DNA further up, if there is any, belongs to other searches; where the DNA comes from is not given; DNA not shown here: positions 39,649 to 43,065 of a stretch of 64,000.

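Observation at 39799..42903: Single polypeptide fusing an MFS transporter domain to both LivF- and LivG-type ABC ATPases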

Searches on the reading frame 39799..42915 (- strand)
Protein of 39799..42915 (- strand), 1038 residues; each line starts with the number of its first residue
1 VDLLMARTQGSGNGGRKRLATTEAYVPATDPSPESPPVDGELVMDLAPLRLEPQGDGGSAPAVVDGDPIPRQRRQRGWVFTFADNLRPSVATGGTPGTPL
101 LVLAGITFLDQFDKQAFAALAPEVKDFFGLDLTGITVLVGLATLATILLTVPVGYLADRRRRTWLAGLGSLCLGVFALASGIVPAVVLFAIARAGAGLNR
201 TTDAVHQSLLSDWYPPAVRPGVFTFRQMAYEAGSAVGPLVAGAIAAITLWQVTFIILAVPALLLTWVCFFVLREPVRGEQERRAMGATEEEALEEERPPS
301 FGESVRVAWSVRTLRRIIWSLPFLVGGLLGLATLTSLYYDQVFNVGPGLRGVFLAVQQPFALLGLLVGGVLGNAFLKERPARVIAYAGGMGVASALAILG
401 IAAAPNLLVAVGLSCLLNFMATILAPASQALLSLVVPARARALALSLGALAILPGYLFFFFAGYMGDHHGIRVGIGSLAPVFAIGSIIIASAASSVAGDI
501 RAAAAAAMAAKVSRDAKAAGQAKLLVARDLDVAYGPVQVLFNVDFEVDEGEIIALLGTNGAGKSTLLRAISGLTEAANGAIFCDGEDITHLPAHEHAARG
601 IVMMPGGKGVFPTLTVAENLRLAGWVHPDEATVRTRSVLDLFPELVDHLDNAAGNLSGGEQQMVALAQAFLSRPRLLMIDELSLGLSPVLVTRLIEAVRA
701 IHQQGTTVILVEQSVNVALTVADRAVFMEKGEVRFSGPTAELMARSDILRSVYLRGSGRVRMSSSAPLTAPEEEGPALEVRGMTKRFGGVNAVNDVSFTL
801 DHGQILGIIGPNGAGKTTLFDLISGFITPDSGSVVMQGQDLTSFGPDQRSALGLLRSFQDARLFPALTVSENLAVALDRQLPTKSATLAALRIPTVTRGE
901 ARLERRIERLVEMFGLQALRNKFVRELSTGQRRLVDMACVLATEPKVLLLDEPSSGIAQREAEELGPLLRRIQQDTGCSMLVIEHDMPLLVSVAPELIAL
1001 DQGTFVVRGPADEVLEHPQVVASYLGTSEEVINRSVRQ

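Call 5: search_protein_families(library=pfam, proteins=[window:39799-42915:-], max_evalue=0.01)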
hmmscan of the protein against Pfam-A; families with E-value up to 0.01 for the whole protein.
window:39799-42915:- (1038 aa): 25 families
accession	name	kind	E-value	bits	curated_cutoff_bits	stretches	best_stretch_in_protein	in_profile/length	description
PF00005.33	ABC_tran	-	5.2e-66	221.9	25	2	793-954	1-136/137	ABC transporter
PF07690.21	MFS_1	-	2.7e-36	125.6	33.4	1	104-449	2-336/347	Major Facilitator Superfamily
PF13304.12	AAA_21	-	8.6e-19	69.1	27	2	653-710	235-295/304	AAA domain, putative AbiEii toxin, Type IV TA system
PF13476.12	AAA_23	-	3.7e-10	41.2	27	2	793-829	10-45/201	AAA domain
PF13555.12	AAA_29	-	3.8e-09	36.6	27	2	544-573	16-45/61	P-loop containing region of AAA domain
PF02463.25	SMC_N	-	1.6e-08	34.7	40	0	804-824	25-45/220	RecF/RecN/SMC N terminal domain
PF13604.12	AAA_30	-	4.6e-06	26.9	27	0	551-711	19-122/191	AAA domain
PF13175.12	AAA_15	-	4.8e-06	26.9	32.1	0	544-590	20-67/374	AAA ATPase domain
PF13401.12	AAA_22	-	1.1e-05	26.2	27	0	550-711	5-121/130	AAA domain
PF13514.12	AAA_27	-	1.1e-05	25.6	22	0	533-573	10-49/206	AAA domain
PF13191.12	AAA_16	-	7e-05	23.8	32.6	0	550-682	24-141/167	AAA ATPase domain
PF03193.22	RsgA_GTPase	-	0.00022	21.5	30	0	550-580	106-136/174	RsgA GTPase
PF12399.14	BCA_ABC_TP_C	-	0.00084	19.3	25.5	1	1009-1029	6-26/27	Branched-chain amino acid ATP-binding cassette transporter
PF00931.28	NB-ARC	-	0.00099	18.9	23.5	0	546-570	14-38/248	NB-ARC domain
PF03137.26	OATP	-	0.0013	17.5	25.8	0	128-179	31-82/545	Organic Anion Transporter Polypeptide (OATP) family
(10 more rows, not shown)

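Call 10: find_homologous_proteins(query=window:39799-42915:-, max_evalue=1e-30)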
Query window:39799-42915:- (1038 aa): 171 proteins with E <= 1e-30 among 8000 candidates; the best 120 are listed.
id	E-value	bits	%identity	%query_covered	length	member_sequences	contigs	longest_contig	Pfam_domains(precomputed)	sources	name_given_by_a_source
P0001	0.0e+0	2240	100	100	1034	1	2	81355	PF13514.13,PF00005.34,PF13175.13,PF13476.13,PF13555.13,PF13401.13,PF02463.26,PF07690.22,PF13304.13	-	-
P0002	0.0e+0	1506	73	92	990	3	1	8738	PF12399.15,PF00005.34,PF13175.13,PF13476.13,PF13555.13,PF02463.26,PF07690.22,PF13304.13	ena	-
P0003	0.0e+0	1494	73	92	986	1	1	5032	PF12399.15,PF13604.13,PF00005.34,PF13476.13,PF13555.13,PF02463.26,PF07690.22,PF13304.13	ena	-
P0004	0.0e+0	1490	72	92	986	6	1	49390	PF12399.15,PF00005.34,PF13476.13,PF13555.13,PF07690.22,PF13304.13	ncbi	-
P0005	0.0e+0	1463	72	92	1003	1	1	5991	PF00005.34,PF13175.13,PF13476.13,PF13555.13,PF02463.26,PF07690.22,PF13304.13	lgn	-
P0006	0.0e+0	1457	70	94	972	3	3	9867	PF13604.13,PF00005.34,PF13476.13,PF13555.13,PF02463.26,PF07690.22,PF13304.13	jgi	jgi:ABC-type branched-subunit amino acid transport system ATPase component/predicted MFS family arab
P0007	0.0e+0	1442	70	93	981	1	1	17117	PF00005.34,PF13476.13,PF13555.13,PF02463.26,PF07690.22,PF13304.13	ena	-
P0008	0.0e+0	1270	63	89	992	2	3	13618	PF13604.13,PF00005.34,PF13175.13,PF13476.13,PF13555.13,PF02463.26,PF07690.22,PF13304.13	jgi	jgi:ABC-type branched-subunit amino acid transport system ATPase component/predicted MFS family arab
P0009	0.0e+0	1260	62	91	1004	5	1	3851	PF13604.13,PF00005.34,PF13476.13,PF13555.13,PF02463.26,PF07690.22,PF13304.13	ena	-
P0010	0.0e+0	1238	61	94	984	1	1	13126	PF00005.34,PF13175.13,PF13476.13,PF13555.13,PF02463.26,PF07690.22,PF13304.13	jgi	jgi:branched-chain amino acid transport system ATP-binding protein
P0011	0.0e+0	1238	61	91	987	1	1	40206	PF00005.34,PF13476.13,PF13555.13,PF02463.26,PF07690.22,PF13304.13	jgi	jgi:branched-chain amino acid transport system ATP-binding protein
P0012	0.0e+0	1237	62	91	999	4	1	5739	PF00005.34,PF13476.13,PF13555.13,PF02463.26,PF07690.22,PF13304.13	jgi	jgi:ABC-type branched-subunit amino acid transport system ATPase component/MFS family permease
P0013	0.0e+0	1235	60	95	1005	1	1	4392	PF00005.34,PF13476.13,PF13555.13,PF07690.22,PF13304.13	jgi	jgi:branched-chain amino acid transport system ATP-binding protein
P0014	0.0e+0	1228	72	78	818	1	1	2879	PF00005.34,PF13476.13,PF13555.13,PF02463.26,PF07690.22,PF13304.13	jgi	jgi:branched-chain amino acid transport system ATP-binding protein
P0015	0.0e+0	1220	61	91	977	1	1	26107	PF00005.34,PF13476.13,PF13555.13,PF02463.26,PF07690.22,PF13304.13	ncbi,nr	ncbi:MAG TPA: MFS transporter [Acidimicrobiales bacterium]|nr:MFS transporter [Acidimicrobiales bact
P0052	1.3e-255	869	47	91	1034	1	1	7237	PF13604.13,PF00005.34,PF13476.13,PF13555.13,PF02463.26,PF00083.31,PF07690.22,PF13304.13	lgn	-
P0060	4.1e-213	729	44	90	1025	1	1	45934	PF12399.15,PF13604.13,PF00005.34,PF13476.13,PF13555.13,PF00004.36,PF03193.23,PF02463.26,PF07690.22,PF13304.13,PF13191.13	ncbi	ncbi:MAG: MFS transporter [Candidatus Dormibacteria bacterium]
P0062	8.9e-157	542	53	49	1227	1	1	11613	PF12399.15,PF02653.22,PF00005.34,PF13476.13,PF13555.13,PF02463.26,PF13304.13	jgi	jgi:ABC-type branched-subunit amino acid transport system ATPase component/branched-subunit amino ac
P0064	2.7e-97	345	36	65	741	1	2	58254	PF00005.34,PF07690.22,PF13304.13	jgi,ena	-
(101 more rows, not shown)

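Call 13: find_related_loci(query=window:39799-42903:-, collection=genome_contigs, flank=10000)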
Query window:39799-42903:- (1034 aa) in genome_contigs; peptide patterns used: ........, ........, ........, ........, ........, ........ (x = any residue, [..] = any of these).
593 stretches matched a pattern (row limit reached: there are more); 555 encode a relative of the query (tblastn E <= 1e-3); the best 80 are kept; 79 distinct loci.
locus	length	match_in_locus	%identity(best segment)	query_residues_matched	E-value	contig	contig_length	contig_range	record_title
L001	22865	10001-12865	72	80-1032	0e+0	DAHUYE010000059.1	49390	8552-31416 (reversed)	MAG TPA_asm: Actinobacteria bacterium isolate clean269 k141_297934, whole genome shotgun sequence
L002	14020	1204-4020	62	100-1031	0e+0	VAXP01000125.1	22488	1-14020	MAG: Actinobacteria bacterium isolate AC_35 14_0903_12_20cm_scaffold_600, whole genome shotgun sequence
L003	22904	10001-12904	59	60-1031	0e+0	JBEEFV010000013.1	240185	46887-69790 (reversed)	MAG: Actinomycetota bacterium isolate BP_93 scaffold_3683294, whole genome shotgun sequence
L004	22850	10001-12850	57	88-1031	0e+0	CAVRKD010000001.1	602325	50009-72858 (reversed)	MAG: uncultured Actinomycetes bacterium isolate MFD01275.bin.1.251 genome assembly, contig: contig_12410, whole genome s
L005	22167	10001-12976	54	49-1031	0e+0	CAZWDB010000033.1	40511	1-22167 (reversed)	MAG TPA_asm: uncultured Acidimicrobiales bacterium isolate SRP284430_co1_116 genome assembly, contig: NODE_399_length_40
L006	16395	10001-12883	54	78-1031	0e+0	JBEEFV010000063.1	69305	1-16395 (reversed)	MAG: Actinomycetota bacterium isolate BP_93 scaffold_5618348, whole genome shotgun sequence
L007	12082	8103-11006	54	80-1031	0e+0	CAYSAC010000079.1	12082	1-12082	MAG TPA_asm: uncultured Acidimicrobiaceae bacterium isolate SRP136066_co1_115 genome assembly, contig: NODE_6552_length_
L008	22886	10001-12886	55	81-1031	0e+0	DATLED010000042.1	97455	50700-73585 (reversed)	MAG TPA_asm: Acidimicrobiales bacterium isolate SMAG_U14367 k141_1099359, whole genome shotgun sequence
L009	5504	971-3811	56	83-1031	0e+0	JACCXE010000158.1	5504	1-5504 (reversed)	MAG: Actinomycetota bacterium isolate MGR_bin170 SD2897-2912_k127_1485863, whole genome shotgun sequence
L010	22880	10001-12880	55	77-1033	0e+0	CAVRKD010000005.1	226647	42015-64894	MAG: uncultured Actinomycetes bacterium isolate MFD01275.bin.1.251 genome assembly, contig: contig_38502, whole genome s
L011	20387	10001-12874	55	81-1031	0e+0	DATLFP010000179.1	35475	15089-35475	MAG TPA_asm: Acidimicrobiales bacterium isolate SMAG_U13591 k141_24523, whole genome shotgun sequence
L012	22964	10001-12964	53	48-1031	0e+0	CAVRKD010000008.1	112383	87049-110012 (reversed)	MAG: uncultured Actinomycetes bacterium isolate MFD01275.bin.1.251 genome assembly, contig: contig_57374, whole genome s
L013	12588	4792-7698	49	74-1031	0e+0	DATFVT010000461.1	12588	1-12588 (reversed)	MAG TPA_asm: Acidimicrobiia bacterium isolate SMAG_U9471 k141_9515819, whole genome shotgun sequence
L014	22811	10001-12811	50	85-1031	0e+0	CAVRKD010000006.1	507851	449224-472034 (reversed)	MAG: uncultured Actinomycetes bacterium isolate MFD01275.bin.1.251 genome assembly, contig: contig_38503, whole genome s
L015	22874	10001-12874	49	83-1031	0e+0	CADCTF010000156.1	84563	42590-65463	MAG: uncultured Acidimicrobiales bacterium isolate AVDCRST_MAG50 genome assembly, contig: NODE9, whole genome shotgun se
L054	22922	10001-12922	46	60-1031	0e+0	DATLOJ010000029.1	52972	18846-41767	MAG TPA_asm: Actinomycetota bacterium isolate SMAG_U13823 k141_2341181, whole genome shotgun sequence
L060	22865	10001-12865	47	57-1022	0e+0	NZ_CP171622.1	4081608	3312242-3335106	Actinospongicola halichondriae strain Hal317 chromosome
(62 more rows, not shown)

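Call 15: search_protein_families(library=ncbifam, proteins=[window:39799-42903:-], max_evalue=0.01)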
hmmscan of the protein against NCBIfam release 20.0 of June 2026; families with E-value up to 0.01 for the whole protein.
window:39799-42903:- (1034 aa): 211 families (the best 25 are shown)
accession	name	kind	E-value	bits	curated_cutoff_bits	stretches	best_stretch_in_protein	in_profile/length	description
TIGR03410.1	urea_trans_UrtE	equivalog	5.2e-96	320.6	285.8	2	523-739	3-220/230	urea ABC transporter ATP-binding subunit UrtE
NF008449.1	PRK11300.1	equivalog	1.1e-91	306.6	362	3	773-1023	5-254/255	high-affinity branched-chain amino acid ABC transporter ATP-binding protein LivG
TIGR03411.1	urea_trans_UrtD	equivalog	4.6e-88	295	304.1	2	773-1023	2-242/242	urea ABC transporter ATP-binding protein UrtD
TIGR04406.1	LPS_export_lptB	equivalog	6e-87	290.9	240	2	774-1024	2-236/239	LPS export ABC transporter ATP-binding protein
TIGR03265.1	PhnT2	equivalog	6.2e-79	265.8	457.7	2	772-1025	3-239/353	putative 2-aminoethylphosphonate ABC transporter ATP-binding protein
NF008626.0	PRK11614.1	equivalog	5.6e-76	255.1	441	2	522-752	7-237/237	high-affinity branched-chain amino acid ABC transporter ATP-binding protein LivF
TIGR00968.1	3a0106s01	subfamily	3.3e-74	249.4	342.75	2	775-1023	2-233/237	sulfate ABC transporter ATP-binding protein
TIGR01188.1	drrA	subfamily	4.6e-72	242.9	312.45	2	781-1010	1-211/302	daunorubicin resistance ABC transporter, ATP-binding protein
NF006987.0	PRK09452.1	equivalog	2.1e-70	237.3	482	2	767-1024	11-251/378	spermidine/putrescine ABC transporter ATP-binding protein PotA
TIGR03864.1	PQQ_ABC_ATP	hypoth_equivalog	3.4e-68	229.6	302.25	2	773-1014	1-223/236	ABC transporter, ATP-binding subunit, PQQ-dependent alcohol dehydrogenase system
NF008144.0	PRK10895.1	equivalog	6.6e-67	225.5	381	2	520-751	3-236/241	LPS export ABC transporter ATP-binding protein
NF033858.1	ABC2_perm_RbbA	equivalog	7.9e-67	225.9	1050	2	524-981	5-456/909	ribosome-associated ATPase/putative transporter RbbA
NF011967.0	PRK15439.1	equivalog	2.7e-66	224.1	586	2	517-745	8-233/510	autoinducer 2 ABC transporter ATP-binding protein LsrA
NF043075.1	MMSYN1_0197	equivalog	3e-66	223.7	550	2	774-1026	3-238/341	spermidine/putrescine ABC transporter ATP-binding protein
NF040840.2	tungstate_WtpC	equivalog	4.8e-66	223.4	440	2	775-1029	3-238/347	tungstate ABC transporter ATP-binding protein WtpC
NF008442.0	PRK11288.1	equivalog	3.4e-62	210.4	689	2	770-1023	4-243/504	L-arabinose ABC transporter ATP-binding protein AraG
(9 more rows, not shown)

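Call 29: find_encoding_contigs(protein=P0064, flank=8000, max_places=2)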
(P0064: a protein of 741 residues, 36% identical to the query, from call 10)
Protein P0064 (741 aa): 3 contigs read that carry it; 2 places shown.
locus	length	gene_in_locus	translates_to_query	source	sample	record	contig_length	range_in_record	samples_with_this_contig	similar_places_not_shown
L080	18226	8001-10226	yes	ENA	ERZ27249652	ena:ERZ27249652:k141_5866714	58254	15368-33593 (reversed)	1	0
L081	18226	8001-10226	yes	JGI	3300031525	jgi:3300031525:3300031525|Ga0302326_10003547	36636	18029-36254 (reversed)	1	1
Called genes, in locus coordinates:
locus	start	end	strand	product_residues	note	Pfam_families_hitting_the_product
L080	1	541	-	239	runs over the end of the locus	-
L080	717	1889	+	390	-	PF12146:Hydrolase_4, PF00326:Peptidase_S9 (faint)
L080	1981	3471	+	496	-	PF07364:DUF1485, PF07171:MlrC_C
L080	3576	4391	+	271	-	-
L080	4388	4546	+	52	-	-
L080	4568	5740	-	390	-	PF02746:MR_MLE_N, PF13378:MR_MLE_C, PF26685:DUF8230_C (weak)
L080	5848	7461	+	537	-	-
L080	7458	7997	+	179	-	-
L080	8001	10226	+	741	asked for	PF07690:MFS_1, PF00005:ABC_tran, PF13304:AAA_21 (faint)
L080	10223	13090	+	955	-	PF02653:BPD_transp_2, PF00005:ABC_tran, PF13304:AAA_21 (faint), PF12399:BCA_ABC_TP_C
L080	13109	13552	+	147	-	-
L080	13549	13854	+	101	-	-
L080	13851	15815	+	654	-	PF07676:PD40 (weak), PF26549:Tricorn_N, PF12146:Hydrolase_4 (faint), PF02129:Peptidase_S15 (faint), PF00326:Peptidase_S9, PF01738:DLH, PF20434:BD-FAE (weak)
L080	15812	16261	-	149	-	PF01084:Ribosomal_S18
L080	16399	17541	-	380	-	PF00656:Peptidase_C14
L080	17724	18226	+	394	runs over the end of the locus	PF00108:Thiolase_N, PF02803:Thiolase_C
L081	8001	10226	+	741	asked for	PF07690:MFS_1, PF00005:ABC_tran, PF13304:AAA_21 (faint)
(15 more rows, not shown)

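Call 30: find_encoding_contigs(protein=P0060, flank=8000, max_places=2)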
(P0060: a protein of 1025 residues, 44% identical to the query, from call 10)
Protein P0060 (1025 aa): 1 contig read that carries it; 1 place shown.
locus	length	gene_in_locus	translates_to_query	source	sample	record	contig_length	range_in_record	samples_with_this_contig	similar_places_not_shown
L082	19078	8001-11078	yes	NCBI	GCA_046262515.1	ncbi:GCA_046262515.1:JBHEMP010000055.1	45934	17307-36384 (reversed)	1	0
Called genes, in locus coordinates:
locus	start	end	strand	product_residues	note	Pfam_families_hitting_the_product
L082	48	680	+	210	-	-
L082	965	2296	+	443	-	PF01882:DUF58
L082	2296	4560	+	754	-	PF01841:Transglut_core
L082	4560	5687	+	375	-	-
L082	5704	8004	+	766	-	PF02653:BPD_transp_2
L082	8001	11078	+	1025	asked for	PF07690:MFS_1, PF13476:AAA_23 (faint), PF00004:AAA (faint), PF00005:ABC_tran, PF02463:SMC_N (faint), PF03193:RsgA_GTPase (faint), PF00005:ABC_tran, PF12399:BCA_ABC_TP_C (weak), +4 more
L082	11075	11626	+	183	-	-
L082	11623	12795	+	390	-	-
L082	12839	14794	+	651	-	-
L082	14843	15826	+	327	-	PF20030:bpMoxR, PF01078:Mg_chelatase (faint), PF07728:AAA_5, PF07726:AAA_3, PF17863:AAA_lid_2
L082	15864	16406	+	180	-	PF13473:Cupredoxin_1 (weak)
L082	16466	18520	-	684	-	PF02897:Peptidase_S9_N, PF00326:Peptidase_S9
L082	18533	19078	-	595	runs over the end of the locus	PF13304:AAA_21 (faint), PF00005:ABC_tran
